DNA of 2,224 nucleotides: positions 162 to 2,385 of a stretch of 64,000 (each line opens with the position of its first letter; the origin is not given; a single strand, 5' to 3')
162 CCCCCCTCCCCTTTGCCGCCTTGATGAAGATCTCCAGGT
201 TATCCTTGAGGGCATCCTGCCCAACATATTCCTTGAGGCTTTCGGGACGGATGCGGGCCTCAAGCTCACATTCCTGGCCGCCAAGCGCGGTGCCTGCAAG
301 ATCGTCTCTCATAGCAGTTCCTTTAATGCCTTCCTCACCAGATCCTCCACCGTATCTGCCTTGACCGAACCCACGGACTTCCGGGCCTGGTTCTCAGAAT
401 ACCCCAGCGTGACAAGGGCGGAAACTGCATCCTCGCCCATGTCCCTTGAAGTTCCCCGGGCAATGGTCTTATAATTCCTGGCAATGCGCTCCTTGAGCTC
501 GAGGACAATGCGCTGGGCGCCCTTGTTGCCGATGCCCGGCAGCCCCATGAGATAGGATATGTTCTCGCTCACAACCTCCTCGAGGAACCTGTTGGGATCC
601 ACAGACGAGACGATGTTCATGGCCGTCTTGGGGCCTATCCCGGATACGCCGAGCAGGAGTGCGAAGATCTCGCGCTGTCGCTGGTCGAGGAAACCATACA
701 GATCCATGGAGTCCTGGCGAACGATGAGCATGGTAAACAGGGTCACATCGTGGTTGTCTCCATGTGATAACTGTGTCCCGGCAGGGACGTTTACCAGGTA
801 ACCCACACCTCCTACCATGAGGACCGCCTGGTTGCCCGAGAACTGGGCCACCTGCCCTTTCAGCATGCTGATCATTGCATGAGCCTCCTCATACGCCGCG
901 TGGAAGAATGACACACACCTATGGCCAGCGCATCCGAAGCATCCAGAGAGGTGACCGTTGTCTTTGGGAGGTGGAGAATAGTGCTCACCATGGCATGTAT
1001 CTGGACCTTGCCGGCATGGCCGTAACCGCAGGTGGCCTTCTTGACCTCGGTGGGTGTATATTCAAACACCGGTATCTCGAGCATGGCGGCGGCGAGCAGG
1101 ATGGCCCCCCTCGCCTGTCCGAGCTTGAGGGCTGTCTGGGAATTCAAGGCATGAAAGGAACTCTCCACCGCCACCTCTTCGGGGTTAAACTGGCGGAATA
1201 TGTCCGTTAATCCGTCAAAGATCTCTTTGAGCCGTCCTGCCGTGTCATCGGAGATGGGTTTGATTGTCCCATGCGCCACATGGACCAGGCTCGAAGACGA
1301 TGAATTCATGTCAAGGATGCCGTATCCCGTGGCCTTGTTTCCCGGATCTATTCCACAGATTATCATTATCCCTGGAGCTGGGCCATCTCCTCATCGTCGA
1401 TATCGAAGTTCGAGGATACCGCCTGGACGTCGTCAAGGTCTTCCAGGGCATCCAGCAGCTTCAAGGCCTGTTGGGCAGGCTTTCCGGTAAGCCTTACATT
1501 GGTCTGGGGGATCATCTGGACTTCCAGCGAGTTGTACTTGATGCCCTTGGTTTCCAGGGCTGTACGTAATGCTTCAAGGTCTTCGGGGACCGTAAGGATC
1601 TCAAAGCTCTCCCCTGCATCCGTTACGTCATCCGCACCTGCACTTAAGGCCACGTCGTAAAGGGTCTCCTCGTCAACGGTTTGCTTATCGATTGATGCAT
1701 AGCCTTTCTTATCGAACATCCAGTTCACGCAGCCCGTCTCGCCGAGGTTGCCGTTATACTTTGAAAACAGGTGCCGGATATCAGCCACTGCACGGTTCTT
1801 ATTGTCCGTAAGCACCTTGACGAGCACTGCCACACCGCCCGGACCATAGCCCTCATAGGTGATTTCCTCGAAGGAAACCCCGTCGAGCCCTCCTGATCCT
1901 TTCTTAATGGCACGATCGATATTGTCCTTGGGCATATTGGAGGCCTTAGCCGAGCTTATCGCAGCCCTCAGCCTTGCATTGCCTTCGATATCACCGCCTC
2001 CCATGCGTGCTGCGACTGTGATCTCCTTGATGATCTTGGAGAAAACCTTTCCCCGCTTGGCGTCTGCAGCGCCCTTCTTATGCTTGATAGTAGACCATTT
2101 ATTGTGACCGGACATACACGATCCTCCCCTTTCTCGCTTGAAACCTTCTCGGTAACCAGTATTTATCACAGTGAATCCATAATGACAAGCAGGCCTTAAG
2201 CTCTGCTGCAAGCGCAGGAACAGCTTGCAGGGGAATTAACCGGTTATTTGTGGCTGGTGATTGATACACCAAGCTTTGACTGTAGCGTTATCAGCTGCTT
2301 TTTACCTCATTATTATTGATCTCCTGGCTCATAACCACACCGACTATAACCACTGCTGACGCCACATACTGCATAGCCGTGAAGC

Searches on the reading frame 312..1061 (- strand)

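Call 46: search_protein_families(library=pfam, proteins=[window:312-1061:-], max_evalue=0.01)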
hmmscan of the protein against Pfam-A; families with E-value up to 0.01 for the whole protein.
window:312-1061:- (250 aa): 8 families
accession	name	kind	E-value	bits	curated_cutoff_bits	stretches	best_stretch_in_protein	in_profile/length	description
PF01330.27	RuvA_N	-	1.7e-17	63.7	23.6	1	63-123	1-61/61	RuvA N terminal domain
PF14520.12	HHH_5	-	5.8e-16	59.2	27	1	133-191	1-57/57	Helix-hairpin-helix domain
PF07499.19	RuvA_C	-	1.5e-13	51.4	24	1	209-249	3-46/47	RuvA, C-terminal domain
PF21176.3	RecR_HhH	-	1.4e-06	28.4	27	1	170-192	7-29/45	RecR, helix-hairpin-helix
PF00633.29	HHH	-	2e-05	24.6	24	0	136-151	13-28/30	Helix-hairpin-helix motif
PF12836.13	HHH_3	-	0.00093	19.7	27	0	134-153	14-33/65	Helix-hairpin-helix motif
PF01367.25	5_3_exonuc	-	0.0012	19.8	40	0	137-154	21-38/97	5'-3' exonuclease, C-terminal SAM fold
PF02371.22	Transposase_20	-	0.004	17.9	21.3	0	135-159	3-28/87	Transposase IS116/IS110/IS902 family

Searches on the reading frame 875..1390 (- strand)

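Call 46: search_protein_families(library=pfam, proteins=[window:875-1390:-], max_evalue=0.01)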
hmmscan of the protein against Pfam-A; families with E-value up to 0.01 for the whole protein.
window:875-1390:- (172 aa): 1 family
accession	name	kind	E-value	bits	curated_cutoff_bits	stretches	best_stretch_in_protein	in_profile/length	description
PF02075.23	RuvC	-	3.5e-44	150.7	22.2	1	11-161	1-148/148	Crossover junction endodeoxyribonuclease RuvC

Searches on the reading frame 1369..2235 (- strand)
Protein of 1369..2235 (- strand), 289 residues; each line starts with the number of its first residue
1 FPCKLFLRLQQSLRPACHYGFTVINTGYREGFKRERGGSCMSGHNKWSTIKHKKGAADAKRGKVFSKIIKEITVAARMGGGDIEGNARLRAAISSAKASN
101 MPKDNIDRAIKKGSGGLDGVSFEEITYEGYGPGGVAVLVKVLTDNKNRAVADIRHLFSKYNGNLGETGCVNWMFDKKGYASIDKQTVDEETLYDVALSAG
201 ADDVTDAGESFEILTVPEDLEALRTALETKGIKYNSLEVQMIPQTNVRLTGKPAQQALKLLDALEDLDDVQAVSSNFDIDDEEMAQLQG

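Call 46: search_protein_families(library=pfam, proteins=[window:1369-2235:-], max_evalue=0.01)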
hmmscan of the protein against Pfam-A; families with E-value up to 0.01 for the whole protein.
window:1369-2235:- (289 aa): 2 families
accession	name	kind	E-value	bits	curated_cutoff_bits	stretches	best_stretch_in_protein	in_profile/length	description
PF01709.26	Transcrip_reg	-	1.4e-59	200.9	27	1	122-277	1-160/160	TACO1/YebC second and third domain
PF20772.2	TACO1_YebC_N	-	4.1e-35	120.5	36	1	45-115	1-72/73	TACO1/YebC protein N-terminal domain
